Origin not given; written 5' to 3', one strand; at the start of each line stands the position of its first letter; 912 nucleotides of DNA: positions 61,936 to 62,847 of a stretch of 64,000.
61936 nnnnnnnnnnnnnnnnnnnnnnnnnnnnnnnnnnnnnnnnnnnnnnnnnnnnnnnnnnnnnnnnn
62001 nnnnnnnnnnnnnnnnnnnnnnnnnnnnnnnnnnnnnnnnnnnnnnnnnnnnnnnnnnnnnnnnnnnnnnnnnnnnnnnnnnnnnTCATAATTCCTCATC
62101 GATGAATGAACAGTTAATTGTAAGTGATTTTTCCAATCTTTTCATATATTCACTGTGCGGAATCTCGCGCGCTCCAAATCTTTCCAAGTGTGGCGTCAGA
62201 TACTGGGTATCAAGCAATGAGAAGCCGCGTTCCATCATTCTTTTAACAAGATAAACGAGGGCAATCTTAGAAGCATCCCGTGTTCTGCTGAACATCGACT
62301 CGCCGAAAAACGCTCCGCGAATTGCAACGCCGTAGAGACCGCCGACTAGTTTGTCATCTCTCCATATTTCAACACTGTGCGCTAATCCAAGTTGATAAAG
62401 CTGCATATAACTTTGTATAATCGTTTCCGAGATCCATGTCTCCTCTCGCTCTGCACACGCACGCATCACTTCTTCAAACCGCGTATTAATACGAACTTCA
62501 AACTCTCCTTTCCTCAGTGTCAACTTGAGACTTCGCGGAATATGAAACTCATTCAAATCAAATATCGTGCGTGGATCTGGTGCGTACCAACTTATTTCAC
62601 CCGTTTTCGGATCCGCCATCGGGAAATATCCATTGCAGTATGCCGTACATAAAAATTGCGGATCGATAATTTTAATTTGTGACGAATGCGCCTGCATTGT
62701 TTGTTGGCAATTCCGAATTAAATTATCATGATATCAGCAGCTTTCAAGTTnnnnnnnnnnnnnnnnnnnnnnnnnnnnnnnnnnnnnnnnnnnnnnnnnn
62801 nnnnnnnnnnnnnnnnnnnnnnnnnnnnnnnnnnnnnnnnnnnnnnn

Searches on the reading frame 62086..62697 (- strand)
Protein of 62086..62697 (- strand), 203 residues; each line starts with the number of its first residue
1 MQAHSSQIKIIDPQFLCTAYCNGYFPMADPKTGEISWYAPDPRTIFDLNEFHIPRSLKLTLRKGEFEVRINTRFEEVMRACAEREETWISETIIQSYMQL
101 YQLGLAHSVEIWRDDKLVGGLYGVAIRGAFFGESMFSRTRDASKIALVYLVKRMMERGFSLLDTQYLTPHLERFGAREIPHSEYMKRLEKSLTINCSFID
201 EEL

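Call 61: find_encoding_contigs(protein=window:62086-62697:-, flank=10000, max_places=2)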
Protein window:62086-62697:- (203 aa): no gene with exactly this product is on record in the collection.
